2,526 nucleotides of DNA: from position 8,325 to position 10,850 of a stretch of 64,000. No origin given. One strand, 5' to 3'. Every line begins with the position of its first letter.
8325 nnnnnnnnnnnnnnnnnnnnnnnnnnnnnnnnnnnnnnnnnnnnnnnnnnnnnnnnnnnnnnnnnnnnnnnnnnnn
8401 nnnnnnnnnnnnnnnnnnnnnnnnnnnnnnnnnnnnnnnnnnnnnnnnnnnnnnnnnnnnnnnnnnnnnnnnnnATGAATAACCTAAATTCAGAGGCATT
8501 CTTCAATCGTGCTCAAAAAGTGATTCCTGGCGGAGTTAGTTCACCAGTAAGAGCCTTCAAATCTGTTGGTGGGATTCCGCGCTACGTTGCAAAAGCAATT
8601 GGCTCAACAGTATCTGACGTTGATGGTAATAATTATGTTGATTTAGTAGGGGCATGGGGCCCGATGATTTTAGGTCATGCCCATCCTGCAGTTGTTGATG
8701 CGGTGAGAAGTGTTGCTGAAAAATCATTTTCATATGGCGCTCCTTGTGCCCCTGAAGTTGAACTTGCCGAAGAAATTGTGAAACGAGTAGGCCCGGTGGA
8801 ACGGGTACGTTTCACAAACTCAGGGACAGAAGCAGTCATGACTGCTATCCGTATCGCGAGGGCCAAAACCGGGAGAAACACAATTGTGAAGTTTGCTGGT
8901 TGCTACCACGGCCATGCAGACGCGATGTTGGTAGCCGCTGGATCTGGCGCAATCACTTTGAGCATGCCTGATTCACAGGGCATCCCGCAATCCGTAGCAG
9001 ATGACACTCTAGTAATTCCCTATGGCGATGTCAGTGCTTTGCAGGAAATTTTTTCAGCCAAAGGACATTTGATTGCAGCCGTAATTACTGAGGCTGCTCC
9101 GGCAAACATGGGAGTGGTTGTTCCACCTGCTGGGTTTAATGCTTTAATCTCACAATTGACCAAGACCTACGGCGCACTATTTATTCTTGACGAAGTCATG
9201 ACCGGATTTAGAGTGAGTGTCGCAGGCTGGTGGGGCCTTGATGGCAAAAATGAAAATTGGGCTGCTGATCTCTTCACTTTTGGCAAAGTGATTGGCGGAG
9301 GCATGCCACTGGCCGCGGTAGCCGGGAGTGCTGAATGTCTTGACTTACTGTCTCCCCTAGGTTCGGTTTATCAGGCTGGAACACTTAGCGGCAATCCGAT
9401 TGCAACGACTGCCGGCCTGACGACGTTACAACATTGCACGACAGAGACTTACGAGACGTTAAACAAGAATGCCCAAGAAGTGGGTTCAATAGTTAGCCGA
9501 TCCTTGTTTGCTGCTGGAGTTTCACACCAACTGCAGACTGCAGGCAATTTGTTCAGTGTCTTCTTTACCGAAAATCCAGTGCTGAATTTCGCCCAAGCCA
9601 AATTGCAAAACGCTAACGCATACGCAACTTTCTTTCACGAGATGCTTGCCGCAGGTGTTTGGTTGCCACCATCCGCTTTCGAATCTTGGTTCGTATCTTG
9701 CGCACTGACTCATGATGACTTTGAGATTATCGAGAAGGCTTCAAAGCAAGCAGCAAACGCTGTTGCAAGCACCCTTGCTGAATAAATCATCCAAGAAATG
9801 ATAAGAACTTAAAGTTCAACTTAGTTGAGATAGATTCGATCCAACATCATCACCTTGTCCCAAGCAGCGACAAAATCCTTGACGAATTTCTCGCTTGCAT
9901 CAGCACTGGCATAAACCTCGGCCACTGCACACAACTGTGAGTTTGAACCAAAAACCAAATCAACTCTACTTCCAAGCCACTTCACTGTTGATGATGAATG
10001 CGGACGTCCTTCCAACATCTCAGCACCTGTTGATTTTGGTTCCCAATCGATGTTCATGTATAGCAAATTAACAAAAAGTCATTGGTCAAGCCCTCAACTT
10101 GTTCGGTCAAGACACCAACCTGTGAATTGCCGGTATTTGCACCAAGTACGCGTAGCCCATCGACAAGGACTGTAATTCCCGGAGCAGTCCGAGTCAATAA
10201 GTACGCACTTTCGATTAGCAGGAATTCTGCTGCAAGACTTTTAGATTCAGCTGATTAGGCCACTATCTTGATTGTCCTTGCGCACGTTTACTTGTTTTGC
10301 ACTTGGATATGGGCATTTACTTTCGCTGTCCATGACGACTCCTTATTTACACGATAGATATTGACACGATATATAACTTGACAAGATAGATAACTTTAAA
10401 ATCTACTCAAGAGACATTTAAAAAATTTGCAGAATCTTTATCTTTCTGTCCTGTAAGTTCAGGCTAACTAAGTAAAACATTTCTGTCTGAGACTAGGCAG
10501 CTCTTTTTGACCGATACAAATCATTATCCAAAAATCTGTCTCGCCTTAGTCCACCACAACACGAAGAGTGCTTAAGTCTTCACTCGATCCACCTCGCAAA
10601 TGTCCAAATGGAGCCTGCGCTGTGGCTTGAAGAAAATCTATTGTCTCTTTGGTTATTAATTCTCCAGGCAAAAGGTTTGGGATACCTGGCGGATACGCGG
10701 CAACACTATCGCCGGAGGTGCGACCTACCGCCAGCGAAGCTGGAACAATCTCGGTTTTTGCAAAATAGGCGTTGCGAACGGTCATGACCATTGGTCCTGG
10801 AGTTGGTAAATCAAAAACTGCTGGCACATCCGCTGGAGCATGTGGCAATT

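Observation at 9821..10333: katG (catalase-peroxidase) reduced to a head-to-tail relic next to the heme operon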

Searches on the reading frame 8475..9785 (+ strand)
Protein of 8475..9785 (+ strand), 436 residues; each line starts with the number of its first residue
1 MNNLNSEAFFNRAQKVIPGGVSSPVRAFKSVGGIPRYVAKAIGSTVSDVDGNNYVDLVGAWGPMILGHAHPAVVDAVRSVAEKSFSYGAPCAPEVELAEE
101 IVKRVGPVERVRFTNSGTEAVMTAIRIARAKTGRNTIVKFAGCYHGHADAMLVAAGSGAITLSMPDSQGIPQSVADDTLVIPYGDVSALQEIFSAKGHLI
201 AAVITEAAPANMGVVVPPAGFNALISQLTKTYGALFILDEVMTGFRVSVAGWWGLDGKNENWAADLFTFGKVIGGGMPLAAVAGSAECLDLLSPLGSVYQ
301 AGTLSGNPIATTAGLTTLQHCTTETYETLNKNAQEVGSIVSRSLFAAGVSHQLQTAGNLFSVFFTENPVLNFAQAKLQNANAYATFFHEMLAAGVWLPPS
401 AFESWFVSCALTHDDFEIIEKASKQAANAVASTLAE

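Call 9: find_related_loci(query=window:8475-9782:+, collection=genome_contigs, flank=10000)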
Query window:8475-9782:+ (436 aa) in genome_contigs; peptide patterns used: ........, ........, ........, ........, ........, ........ (x = any residue, [..] = any of these).
599 stretches matched a pattern (row limit reached: there are more); 593 encode a relative of the query (tblastn E <= 1e-3); the best 80 are kept; 80 distinct loci.
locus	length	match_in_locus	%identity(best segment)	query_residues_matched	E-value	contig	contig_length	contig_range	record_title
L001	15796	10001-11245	68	5-419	0e+0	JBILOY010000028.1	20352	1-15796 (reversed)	MAG: Candidatus Nanopelagicales bacterium isolate ME2017-12-01_3300044633_group7_bin147 Rohwer_bin347_scaffold_795_c3, w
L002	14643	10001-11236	68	5-416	0e+0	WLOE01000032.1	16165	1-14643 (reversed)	MAG: Actinomycetota bacterium isolate UFOp-RH-23may17-391 RH-23may17-391-c32, whole genome shotgun sequence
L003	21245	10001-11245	68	5-419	0e+0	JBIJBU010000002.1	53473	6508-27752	MAG: Candidatus Nanopelagicales bacterium isolate ME2006-08-10D11_3300044971_group2_bin39 Rohwer_bin346_scaffold_214_c1,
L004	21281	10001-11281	64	5-431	1e-179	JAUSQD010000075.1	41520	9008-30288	MAG: Actinomycetota bacterium isolate E23_concoct.bin.74 E23_k141_11272, whole genome shotgun sequence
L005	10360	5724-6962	64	5-417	1e-171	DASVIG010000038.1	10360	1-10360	MAG TPA_asm: Candidatus Nanopelagicaceae bacterium isolate SMAG_U2987 k141_1155130, whole genome shotgun sequence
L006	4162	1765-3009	62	5-419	1e-176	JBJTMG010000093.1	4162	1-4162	MAG: Micrococcales bacterium isolate samp_4454_maxbin_78 samp_4454_1571576, whole genome shotgun sequence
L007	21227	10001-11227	58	5-415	4e-161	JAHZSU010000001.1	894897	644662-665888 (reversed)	Ornithinimicrobium laminariae strain Arc0846-15 seq1, whole genome shotgun sequence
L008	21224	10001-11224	59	6-415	6e-161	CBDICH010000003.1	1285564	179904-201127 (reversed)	MAG: Nakamurella sp. isolate 84d723b6-c38b-4e73-9917-35fbe35fa3f9 genome assembly, contig: contig_3, whole genome shotgu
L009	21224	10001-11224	59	5-414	1e-160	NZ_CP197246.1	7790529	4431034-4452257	Kitasatospora sp. McL0602 chromosome, complete genome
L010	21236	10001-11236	58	5-418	4e-159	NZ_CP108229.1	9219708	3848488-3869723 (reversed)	Kitasatospora sp. NBC_00085 chromosome, complete genome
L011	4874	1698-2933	59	6-420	4e-162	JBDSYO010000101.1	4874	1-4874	MAG: Lapillicoccus sp. isolate cluster1_bin.677 k127_527332, whole genome shotgun sequence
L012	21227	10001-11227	58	5-415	1e-158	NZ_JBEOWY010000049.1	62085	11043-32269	Kitasatospora sp. NPDC002227 NPDC002227_82_E11.ctg-0049, whole genome shotgun sequence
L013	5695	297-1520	59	6-415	3e-160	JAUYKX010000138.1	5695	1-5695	MAG: Candidatus Nanopelagicales bacterium isolate C24_metabat.bin.22 C24_k141_472273, whole genome shotgun sequence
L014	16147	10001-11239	59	6-422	9e-158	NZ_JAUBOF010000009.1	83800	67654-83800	Rhodococcus indonesiensis strain CSLK01-03 NODE_9_length_83800_cov_7.70804, whole genome shotgun sequence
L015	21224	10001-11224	59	5-414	2e-157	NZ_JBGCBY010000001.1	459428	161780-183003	Streptacidiphilus sp. MAP12-16 Ga0532216_01, whole genome shotgun sequence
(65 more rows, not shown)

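Call 13: find_encoding_contigs(protein=window:8475-9785:+, flank=6000, max_places=10)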
Protein window:8475-9785:+ (436 aa): no gene with exactly this product is on record in the collection.

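Call 15: find_homologous_proteins(query=window:8475-9782:+, max_evalue=1e-100)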
Query window:8475-9782:+ (436 aa): 7949 proteins with E <= 1e-100 among 8000 candidates; the best 120 are listed.
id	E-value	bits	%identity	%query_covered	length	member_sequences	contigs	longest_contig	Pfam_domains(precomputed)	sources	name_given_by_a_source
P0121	1.6e-285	964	100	100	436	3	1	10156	PF00202.28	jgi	-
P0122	6.1e-213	725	75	99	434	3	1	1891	PF00155.28,PF00202.28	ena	-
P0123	5.4e-205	699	72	100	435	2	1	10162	PF00202.28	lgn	-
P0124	5.1e-188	643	68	94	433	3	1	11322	PF00202.28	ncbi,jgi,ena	-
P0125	8.5e-187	639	68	96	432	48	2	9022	PF00202.28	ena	-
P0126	1.6e-186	638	68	96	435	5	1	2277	PF00202.28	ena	-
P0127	3.3e-186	637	68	95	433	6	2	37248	PF00155.28,PF00202.28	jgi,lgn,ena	jgi:glutamate-1-semialdehyde 2,1-aminomutase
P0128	4.8e-186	637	68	94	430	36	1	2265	PF00202.28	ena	-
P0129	2.0e-185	635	68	95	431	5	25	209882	PF00202.28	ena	-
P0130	2.6e-185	634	68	94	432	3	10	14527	PF00155.28,PF00202.28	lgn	-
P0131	4.9e-185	633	67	96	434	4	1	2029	PF00202.28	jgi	jgi:glutamate-1-semialdehyde 2,1-aminomutase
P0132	9.9e-185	632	67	94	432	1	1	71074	PF00202.28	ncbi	-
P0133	2.5e-184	631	67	95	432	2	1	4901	PF00202.28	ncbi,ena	-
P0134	3.4e-184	631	67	94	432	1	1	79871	PF00202.28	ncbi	-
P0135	3.7e-184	631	67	95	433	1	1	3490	PF00202.28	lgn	-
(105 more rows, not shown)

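Call 16: find_encoding_contigs(protein=P0121, flank=10000, max_places=10)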
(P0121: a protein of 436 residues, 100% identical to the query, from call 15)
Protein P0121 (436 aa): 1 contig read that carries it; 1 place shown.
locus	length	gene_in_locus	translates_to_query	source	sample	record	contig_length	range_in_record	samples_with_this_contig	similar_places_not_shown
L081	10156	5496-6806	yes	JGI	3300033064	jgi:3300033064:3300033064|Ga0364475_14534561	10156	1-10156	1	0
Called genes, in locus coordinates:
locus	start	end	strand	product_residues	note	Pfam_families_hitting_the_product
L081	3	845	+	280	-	?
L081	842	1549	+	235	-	PF01903:CbiX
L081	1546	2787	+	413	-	PF05201:GlutR_N, PF01488:Shikimate_DH, PF00745:GlutR_dimer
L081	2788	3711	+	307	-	PF01379:Porphobil_deam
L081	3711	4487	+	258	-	PF02602:HEM4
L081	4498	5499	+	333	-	PF00490:ALAD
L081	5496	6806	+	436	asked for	PF00202:Aminotran_3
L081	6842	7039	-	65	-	-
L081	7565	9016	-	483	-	PF01276:OKR_DC_1, PF01053:Cys_Met_Meta_PP (weak), PF00266:Aminotran_5 (weak), PF03711:OKR_DC_1_C (weak)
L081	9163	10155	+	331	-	?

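Call 17: find_encoding_contigs(protein=P0123, flank=10000, max_places=10)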
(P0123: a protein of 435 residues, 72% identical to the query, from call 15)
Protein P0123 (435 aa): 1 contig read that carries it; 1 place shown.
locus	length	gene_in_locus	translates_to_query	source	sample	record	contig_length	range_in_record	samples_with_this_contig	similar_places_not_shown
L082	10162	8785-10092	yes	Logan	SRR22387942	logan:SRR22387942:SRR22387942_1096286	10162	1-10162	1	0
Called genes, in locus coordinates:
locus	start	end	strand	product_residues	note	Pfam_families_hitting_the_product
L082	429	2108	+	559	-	PF03460:NIR_SIR_ferr, PF01077:NIR_SIR, PF03460:NIR_SIR_ferr, PF01077:NIR_SIR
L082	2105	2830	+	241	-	PF01507:PAPS_reduct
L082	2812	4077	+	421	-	PF13241:NAD_binding_7, PF00590:TP_methylase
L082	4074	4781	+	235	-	PF01903:CbiX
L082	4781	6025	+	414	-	PF05201:GlutR_N, PF01488:Shikimate_DH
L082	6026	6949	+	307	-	PF01379:Porphobil_deam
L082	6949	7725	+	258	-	PF02602:HEM4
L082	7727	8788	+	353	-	PF00490:ALAD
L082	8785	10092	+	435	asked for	PF00202:Aminotran_3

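Call 18: find_encoding_contigs(protein=P0122, flank=10000, max_places=10)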
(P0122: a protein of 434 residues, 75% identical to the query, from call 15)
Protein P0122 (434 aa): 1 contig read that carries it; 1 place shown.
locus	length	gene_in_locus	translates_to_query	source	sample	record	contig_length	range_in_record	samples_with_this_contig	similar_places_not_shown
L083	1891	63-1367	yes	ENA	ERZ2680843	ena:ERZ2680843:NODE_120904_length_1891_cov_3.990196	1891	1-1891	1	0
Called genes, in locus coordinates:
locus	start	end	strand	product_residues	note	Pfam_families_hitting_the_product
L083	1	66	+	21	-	?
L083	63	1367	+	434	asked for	PF00202:Aminotran_3, PF00155:Aminotran_1_2 (weak)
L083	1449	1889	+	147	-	?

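Call 22: list_cluster_members(proteins=[P0121])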
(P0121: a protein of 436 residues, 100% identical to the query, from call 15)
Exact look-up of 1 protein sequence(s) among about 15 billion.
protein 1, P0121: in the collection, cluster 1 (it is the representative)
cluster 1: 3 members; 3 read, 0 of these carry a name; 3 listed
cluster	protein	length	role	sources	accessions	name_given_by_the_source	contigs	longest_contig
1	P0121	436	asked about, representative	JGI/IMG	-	-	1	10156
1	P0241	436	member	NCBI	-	-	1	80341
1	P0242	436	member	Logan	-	-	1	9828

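Call 23: find_encoding_contigs(protein=P0241, flank=10000, max_places=5)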
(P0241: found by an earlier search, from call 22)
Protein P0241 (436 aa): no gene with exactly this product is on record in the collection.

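Call 24: find_encoding_contigs(protein=P0242, flank=10000, max_places=5)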
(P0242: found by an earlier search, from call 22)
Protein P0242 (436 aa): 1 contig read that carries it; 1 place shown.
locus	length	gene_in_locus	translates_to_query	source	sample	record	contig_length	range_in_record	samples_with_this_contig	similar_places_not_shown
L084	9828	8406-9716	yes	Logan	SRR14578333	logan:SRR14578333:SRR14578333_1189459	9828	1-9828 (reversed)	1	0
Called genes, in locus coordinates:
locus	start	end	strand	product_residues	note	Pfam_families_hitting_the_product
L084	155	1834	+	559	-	PF03460:NIR_SIR_ferr, PF01077:NIR_SIR, PF03460:NIR_SIR_ferr, PF01077:NIR_SIR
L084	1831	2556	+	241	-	PF01507:PAPS_reduct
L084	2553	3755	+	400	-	PF13241:NAD_binding_7, PF00590:TP_methylase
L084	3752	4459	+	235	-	PF01903:CbiX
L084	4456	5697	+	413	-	PF05201:GlutR_N, PF01488:Shikimate_DH, PF00745:GlutR_dimer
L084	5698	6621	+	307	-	PF01379:Porphobil_deam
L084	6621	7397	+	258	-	PF02602:HEM4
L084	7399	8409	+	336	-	PF00490:ALAD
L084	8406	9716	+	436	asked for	PF00202:Aminotran_3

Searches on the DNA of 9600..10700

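Call 62: search_rna_families(source=window, start=9600, end=10700, threshold=evalue, max_evalue=1)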
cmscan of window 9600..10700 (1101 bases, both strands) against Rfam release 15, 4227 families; matches with E-value up to 1: 0.
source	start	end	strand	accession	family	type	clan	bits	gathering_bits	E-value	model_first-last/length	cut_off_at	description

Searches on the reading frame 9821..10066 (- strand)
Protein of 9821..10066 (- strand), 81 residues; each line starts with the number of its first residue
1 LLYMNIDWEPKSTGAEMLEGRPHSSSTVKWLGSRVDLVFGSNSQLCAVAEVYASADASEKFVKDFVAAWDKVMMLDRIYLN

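Call 5: search_protein_families(library=ncbifam, proteins=[window:9824-10066:-], max_evalue=1)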
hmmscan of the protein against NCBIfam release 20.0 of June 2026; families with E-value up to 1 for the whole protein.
seq(81 aa): 2 families
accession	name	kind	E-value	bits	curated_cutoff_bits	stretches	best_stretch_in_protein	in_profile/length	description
NF011635.0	PRK15061.1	subfamily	1.4e-27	96.3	981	1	1-80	645-724/725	catalase/peroxidase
TIGR00198.1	cat_per_HPI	equivalog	8.6e-25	86.9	770.25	1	1-80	634-713/716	catalase/peroxidase HPI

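Call 14: find_encoding_contigs(protein=window:9821-10066:-, flank=6000, max_places=10)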
Protein window:9821-10066:- (81 aa): no gene with exactly this product is on record in the collection.

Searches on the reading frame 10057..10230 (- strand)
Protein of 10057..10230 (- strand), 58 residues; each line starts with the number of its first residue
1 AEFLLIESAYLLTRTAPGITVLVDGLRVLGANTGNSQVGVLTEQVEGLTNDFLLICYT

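Call 5: search_protein_families(library=ncbifam, proteins=[window:10057-10230:-], max_evalue=1)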
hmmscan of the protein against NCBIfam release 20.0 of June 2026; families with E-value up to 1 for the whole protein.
seq(58 aa): 2 families
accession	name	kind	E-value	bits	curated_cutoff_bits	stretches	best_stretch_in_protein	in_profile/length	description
NF011635.0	PRK15061.1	subfamily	8.6e-14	50.7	981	1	2-53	591-642/725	catalase/peroxidase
TIGR00198.1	cat_per_HPI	equivalog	2.8e-13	48.9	770.25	1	2-54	580-632/716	catalase/peroxidase HPI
